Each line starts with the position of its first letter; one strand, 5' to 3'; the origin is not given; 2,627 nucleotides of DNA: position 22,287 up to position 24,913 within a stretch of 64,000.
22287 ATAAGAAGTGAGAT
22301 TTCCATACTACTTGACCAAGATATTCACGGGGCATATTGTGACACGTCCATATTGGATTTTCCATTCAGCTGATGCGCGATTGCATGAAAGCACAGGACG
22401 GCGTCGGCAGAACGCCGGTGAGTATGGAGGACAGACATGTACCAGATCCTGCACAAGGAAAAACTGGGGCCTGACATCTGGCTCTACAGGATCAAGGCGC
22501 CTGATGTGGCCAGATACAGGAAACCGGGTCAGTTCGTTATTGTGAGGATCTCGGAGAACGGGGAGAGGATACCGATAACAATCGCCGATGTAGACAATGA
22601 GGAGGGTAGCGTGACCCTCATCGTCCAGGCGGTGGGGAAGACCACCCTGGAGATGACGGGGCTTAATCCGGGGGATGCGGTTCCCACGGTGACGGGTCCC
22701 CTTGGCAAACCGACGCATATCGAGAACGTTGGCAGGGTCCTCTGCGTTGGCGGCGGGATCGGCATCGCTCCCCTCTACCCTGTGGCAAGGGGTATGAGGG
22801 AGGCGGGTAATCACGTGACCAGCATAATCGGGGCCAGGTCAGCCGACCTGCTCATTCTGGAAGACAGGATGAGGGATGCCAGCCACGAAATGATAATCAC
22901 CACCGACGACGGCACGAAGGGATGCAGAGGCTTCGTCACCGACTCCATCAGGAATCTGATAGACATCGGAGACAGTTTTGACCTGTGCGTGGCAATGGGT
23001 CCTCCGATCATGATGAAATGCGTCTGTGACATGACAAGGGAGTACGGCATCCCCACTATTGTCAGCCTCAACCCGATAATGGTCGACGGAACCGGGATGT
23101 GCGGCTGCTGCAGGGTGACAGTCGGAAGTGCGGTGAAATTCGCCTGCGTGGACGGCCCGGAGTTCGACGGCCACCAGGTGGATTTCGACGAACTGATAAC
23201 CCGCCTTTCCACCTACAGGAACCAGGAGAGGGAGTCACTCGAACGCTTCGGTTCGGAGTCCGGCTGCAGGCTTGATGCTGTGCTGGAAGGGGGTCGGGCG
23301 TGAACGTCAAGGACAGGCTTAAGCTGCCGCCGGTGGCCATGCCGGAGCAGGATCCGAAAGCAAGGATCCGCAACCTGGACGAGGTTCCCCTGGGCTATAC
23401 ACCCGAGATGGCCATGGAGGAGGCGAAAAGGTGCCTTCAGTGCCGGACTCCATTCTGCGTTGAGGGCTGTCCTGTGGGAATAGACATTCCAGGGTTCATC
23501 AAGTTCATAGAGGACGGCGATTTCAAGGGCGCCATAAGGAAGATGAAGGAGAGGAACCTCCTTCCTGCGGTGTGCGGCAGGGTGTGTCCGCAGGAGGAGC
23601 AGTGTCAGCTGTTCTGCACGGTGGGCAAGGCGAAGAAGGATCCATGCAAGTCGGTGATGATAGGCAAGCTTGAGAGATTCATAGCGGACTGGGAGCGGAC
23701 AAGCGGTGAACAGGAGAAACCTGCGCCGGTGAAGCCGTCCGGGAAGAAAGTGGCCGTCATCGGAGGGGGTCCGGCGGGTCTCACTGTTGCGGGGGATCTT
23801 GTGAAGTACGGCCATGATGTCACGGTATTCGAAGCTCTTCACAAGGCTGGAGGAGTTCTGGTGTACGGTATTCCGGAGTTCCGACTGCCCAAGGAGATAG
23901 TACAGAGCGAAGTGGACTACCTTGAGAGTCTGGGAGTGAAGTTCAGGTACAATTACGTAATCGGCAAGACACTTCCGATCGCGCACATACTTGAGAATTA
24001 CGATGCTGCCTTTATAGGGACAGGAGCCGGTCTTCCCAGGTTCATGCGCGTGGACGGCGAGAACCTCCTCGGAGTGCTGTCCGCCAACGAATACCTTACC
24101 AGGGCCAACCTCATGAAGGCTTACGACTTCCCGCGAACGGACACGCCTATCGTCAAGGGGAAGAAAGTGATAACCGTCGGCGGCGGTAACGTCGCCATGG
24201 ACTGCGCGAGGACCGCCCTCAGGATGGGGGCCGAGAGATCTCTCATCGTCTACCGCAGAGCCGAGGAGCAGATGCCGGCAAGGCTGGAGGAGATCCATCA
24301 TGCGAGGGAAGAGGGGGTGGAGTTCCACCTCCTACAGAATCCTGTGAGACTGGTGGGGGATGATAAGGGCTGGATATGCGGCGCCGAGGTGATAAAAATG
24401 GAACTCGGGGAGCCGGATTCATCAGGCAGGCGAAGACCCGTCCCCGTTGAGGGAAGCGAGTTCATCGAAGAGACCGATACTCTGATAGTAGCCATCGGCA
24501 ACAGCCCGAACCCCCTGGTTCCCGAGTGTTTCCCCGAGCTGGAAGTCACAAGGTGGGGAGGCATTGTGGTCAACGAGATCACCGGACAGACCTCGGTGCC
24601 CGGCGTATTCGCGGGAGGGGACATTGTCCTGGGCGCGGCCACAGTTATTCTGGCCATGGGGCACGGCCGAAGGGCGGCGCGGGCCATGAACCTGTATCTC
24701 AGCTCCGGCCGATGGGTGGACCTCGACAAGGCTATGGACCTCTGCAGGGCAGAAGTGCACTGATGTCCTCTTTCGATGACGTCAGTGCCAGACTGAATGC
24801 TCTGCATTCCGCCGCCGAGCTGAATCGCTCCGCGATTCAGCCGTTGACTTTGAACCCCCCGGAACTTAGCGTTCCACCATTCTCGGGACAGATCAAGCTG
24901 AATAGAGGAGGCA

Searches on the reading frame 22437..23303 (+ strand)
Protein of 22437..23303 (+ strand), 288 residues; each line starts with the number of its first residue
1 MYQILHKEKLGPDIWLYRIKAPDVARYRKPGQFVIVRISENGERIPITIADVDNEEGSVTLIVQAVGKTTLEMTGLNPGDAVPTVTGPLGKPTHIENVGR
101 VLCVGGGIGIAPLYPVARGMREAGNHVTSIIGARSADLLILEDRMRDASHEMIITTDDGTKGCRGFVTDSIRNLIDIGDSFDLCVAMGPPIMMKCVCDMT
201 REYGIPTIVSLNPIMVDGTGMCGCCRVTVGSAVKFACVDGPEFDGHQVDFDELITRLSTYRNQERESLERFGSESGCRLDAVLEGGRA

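Call 3: search_protein_families(library=pfam, proteins=[window:22437-23303:+], max_evalue=0.01)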
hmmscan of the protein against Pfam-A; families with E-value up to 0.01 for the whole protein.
window:22437-23303:+ (288 aa): 3 families
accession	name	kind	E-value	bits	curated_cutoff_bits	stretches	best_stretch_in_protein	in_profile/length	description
PF10418.14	DHODB_Fe-S_bind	-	4.5e-12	45.9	23.9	1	212-249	1-41/41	Iron-sulfur cluster binding domain of dihydroorotate dehydrogenase B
PF00175.26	NAD_binding_1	-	1.2e-05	26.3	22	1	104-197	2-108/109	Oxidoreductase NAD-binding domain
PF00970.30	FAD_binding_6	-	0.00018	22.2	21.1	1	4-91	4-96/99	Oxidoreductase FAD-binding domain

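Call 4: search_protein_families(library=ncbifam, proteins=[window:22437-23303:+], max_evalue=0.01)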
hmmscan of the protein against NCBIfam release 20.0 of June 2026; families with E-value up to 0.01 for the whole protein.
window:22437-23303:+ (288 aa): 17 families
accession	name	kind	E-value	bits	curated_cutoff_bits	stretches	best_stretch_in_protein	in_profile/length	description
NF004862.0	PRK06222.1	subfamily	6e-125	416.4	220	1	1-276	1-276/281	sulfide/dihydroorotate dehydrogenase-like FAD/NAD-binding protein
NF009414.0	PRK12778.1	equivalog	2.5e-118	396.4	1103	1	1-280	1-279/752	bifunctional dihydroorotate dehydrogenase B NAD binding subunit/NADPH-dependent glutamate synthase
NF009413.0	PRK12775.1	equivalog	3.2e-95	319.9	1895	1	1-272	1-272/1006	putative trifunctional 2-polyprenylphenol hydroxylase/glutamate synthase subunit beta/ferritin domain-containing protein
NF009415.0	PRK12779.1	equivalog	6.3e-72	242.8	1519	1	2-271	651-941/944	putative bifunctional glutamate synthase subunit beta/2-polyprenylphenol hydroxylase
NF000796.0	PRK00054.1-1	equivalog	6.1e-46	156.7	224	1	28-260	29-243/254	dihydroorotate dehydrogenase electron transfer subunit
NF000798.0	PRK00054.1-3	equivalog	6.8e-38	130.7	219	1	3-248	9-242/244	dihydroorotate dehydrogenase electron transfer subunit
NF000799.0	PRK00054.1-4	equivalog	1.6e-36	125.7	314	1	5-248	10-256/258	dihydroorotate dehydrogenase electron transfer subunit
NF000797.0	PRK00054.1-2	equivalog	9.1e-32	110.4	270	1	3-247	18-264/267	dihydroorotate dehydrogenase electron transfer subunit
NF006220.0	PRK08345.1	subfamily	4.9e-22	78.5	395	2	15-147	28-166/294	cytochrome-c3 hydrogenase subunit gamma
TIGR02911.1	sulfite_red_B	equivalog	1.1e-20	73.9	288.6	1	26-244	29-252/261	anaerobic sulfite reductase subunit AsrB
NF040835.1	sulfhyd_HydG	equivalog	4e-18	65.7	650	1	2-244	26-280/292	NADPH-dependent hydrogenase/sulfhydrogenase 1 subunit gamma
NF004470.0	PRK05802.1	equivalog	1.8e-17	63.3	313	1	3-231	69-307/330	sulfide/dihydroorotate dehydrogenase-like FAD/NAD-binding protein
NF040830.1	sulfhyd_ShyC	equivalog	5.3e-17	61.9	600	2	28-134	39-146/288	NAD(P)-dependent hydrogenase/sulfhydrogenase 2 subunit gamma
NF040810.1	BenC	equivalog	3e-07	29.9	430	1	30-205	136-320/333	benzoate 1,2-dioxygenase electron transfer component BenC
NF045803.1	MethMoxFADbindMmoC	equivalog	1.1e-06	27.7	500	1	29-207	141-332/343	aromatic/alkene monooxygenase hydroxylase FAD-binding subunit MmoC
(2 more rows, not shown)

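Call 81: search_solved_structures(query=window:22437-23300:+, max_evalue=1e-20)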
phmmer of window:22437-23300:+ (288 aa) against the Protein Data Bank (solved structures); distinct sequences matched with E-value up to 1e-20: 3.
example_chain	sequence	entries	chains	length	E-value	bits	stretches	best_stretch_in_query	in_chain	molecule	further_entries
5jca_S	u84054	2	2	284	6e-104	350.8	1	1-274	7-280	NADH-dependent Ferredoxin:NADP Oxidoreductase (NfnI) subunit beta | NADH-dependent Ferredoxin:NADP Oxidoreductase subunit beta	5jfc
4ylf_A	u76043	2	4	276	1.2e-92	313.7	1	3-271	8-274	Dihydroorotate dehydrogenase B (NAD(+)), electron transfer subunit homolog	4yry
5vj7_B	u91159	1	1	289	3.2e-65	223.6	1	1-274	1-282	Ferredoxin-NADP(+) reductase subunit alpha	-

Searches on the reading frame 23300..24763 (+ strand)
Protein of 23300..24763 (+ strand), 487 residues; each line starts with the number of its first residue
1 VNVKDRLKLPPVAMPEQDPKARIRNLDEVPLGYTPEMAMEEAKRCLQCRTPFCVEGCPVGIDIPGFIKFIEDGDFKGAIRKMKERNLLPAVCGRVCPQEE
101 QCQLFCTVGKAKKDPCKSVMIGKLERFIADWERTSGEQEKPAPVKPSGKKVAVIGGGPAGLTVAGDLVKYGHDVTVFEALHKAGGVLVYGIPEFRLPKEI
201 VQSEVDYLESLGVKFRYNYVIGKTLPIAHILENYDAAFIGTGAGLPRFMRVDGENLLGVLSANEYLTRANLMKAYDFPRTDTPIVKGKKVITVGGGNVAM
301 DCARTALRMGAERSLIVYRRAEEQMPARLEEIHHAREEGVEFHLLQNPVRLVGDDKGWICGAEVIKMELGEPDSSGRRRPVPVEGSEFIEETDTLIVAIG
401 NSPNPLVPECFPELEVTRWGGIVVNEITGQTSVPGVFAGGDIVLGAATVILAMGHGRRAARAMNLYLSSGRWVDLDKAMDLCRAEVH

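Call 3: search_protein_families(library=pfam, proteins=[window:23300-24763:+], max_evalue=0.01)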
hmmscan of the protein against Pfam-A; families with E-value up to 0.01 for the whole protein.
window:23300-24763:+ (487 aa): 14 families
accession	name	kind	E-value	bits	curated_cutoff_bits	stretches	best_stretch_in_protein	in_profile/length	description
PF14691.11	Fer4_20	-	1.1e-40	138.5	25.8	1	22-135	1-111/113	Dihydroprymidine dehydrogenase domain II, 4Fe-4S cluster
PF07992.20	Pyr_redox_2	-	1.4e-33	117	26.1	1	149-456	1-291/291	Pyridine nucleotide-disulphide oxidoreductase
PF00070.33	Pyr_redox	-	1.2e-15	58.1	22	2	150-220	1-62/82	Pyridine nucleotide-disulphide oxidoreductase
PF13738.12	Pyr_redox_3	-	5e-09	36.3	30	1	285-440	162-305/305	Pyridine nucleotide-disulphide oxidoreductase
PF13241.12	NAD_binding_7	-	3.7e-07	31.1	22.1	0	145-177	4-36/104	Putative NAD(P)-binding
PF13450.12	NAD_binding_8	-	2.7e-06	28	21.9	1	153-185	1-33/68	NAD(P)-binding Rossmann-like domain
PF01262.27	AlaDh_PNT_C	-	4.6e-06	26.7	23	0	261-316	4-57/214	Alanine dehydrogenase/PNT, C-terminal domain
PF01266.30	DAO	-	8.8e-05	22.6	27.9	1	150-183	1-34/353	FAD dependent oxidoreductase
PF03486.20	HI0933_like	-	0.0002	21.3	50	1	150-184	2-36/244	HI0933-like protein Rossmann domain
PF01494.25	FAD_binding_3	-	0.00062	19.5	22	1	150-181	3-34/349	FAD binding domain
PF02826.25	2-Hacid_dh_C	-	0.0013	18.6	25.1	0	137-181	25-69/178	D-isomer specific 2-hydroxyacid dehydrogenase, NAD binding domain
PF03807.23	F420_oxidored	-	0.0039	18.2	21.6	0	150-176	1-28/94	NADP oxidoreductase coenzyme F420-dependent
PF12831.13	FAD_oxidored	-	0.0047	16.7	27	0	151-190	2-41/416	FAD dependent oxidoreductase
PF01134.28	GIDA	-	0.0054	16.3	22.1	0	150-211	1-62/391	Glucose inhibited division protein A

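Call 4: search_protein_families(library=ncbifam, proteins=[window:23300-24763:+], max_evalue=0.01)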
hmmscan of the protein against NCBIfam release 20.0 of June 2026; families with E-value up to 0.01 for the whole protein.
window:23300-24763:+ (487 aa): 80 families (the best 25 are shown)
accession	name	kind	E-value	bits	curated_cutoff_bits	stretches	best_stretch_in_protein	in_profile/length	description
NF009414.0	PRK12778.1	equivalog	1.1e-209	698.5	1103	1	2-469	287-751/752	bifunctional dihydroorotate dehydrogenase B NAD binding subunit/NADPH-dependent glutamate synthase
TIGR01316.1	gltA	equivalog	7e-190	631.6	471.75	1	19-467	2-449/449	NADPH-dependent glutamate synthase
NF009413.0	PRK12775.1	equivalog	5.3e-158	527.7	1895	1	12-471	300-758/1006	putative trifunctional 2-polyprenylphenol hydroxylase/glutamate synthase subunit beta/ferritin domain-containing protein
NF009415.0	PRK12779.1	equivalog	5.5e-120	401.9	1519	1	55-463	212-622/944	putative bifunctional glutamate synthase subunit beta/2-polyprenylphenol hydroxylase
NF009410.0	PRK12771.1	subfamily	4.6e-117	391.9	516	2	50-469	47-447/566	NAD(P)-binding protein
NF009454.0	PRK12814.1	equivalog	1.9e-114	383.4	916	2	53-469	104-502/657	putative NADPH-dependent glutamate synthase small subunit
TIGR01318.1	gltD_gamma_fam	subfamily_domain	1.1e-112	377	482.95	1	19-467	16-465/467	glutamate synthase, small subunit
NF009408.0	PRK12769.1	equivalog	9.4e-108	361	1003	1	8-468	189-652/659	formate-dependent uric acid utilization protein AegA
NF009451.0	PRK12809.1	equivalog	2.5e-89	300.3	1154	1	22-464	187-631/639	formate-dependent uric acid utilization protein YgfT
NF010590.0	PRK13984.1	equivalog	3.1e-86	289.8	946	1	5-469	152-608/611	putative oxidoreductase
TIGR03315.1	Se_ygfK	equivalog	2.1e-82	277.1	835.3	1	46-463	440-835/1012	putative selenate reductase subunit YgfK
TIGR01317.1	GOGAT_sm_gam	subfamily_domain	2.5e-81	273.9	447.7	1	14-468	13-479/485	glutamate synthase small subunit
NF009409.0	PRK12770.1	subfamily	1.8e-79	267.4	343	1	144-469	14-352/360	putative glutamate synthase subunit beta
NF045663.1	diclust_near_Sec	equivalog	4.2e-42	144.2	530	3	50-244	17-200/759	pyridine nucleotide-disulfide oxidoreductase/dicluster-binding protein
TIGR01292.1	TRX_reduct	equivalog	6.9e-17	61.2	343.45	1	281-467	135-300/300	thioredoxin-disulfide reductase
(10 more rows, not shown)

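Call 82: search_solved_structures(query=window:23300-24760:+, max_evalue=1e-60)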
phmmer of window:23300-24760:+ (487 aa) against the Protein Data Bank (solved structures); distinct sequences matched with E-value up to 1e-60: 8.
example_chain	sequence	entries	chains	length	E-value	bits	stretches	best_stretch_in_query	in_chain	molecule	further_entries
4ylf_B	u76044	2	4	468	5.3e-170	569.4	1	12-472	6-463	Dihydropyrimidine dehydrogenase subunit A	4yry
5jca_L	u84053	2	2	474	6.8e-154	516.3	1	11-469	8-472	NADH-dependent Ferredoxin:NADP Oxidoreductase (NfnI) subunit alpha | NADH-dependent Ferredoxin:NADP Oxidoreductase subunit alpha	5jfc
5vj7_A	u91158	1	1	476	5e-148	496.9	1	11-469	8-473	Oxidoreductase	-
9n5u_A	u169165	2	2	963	1.3e-98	333.9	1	51-469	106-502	NfnA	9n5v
9bov_A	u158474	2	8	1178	2.1e-94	320.1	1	46-468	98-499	Molybdopterin oxidoreductase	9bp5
6s6s_G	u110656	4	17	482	1.3e-91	310.8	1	13-468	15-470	Glutamate synthase [NADPH] small chain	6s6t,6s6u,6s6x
2vdc_G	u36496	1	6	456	5.4e-90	305.5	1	28-468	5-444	GLUTAMATE SYNTHASE [NADPH] SMALL CHAIN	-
8oh5_C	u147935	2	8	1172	1.4e-85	290.9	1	47-468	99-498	Formate dehydrogenase-O, major subunit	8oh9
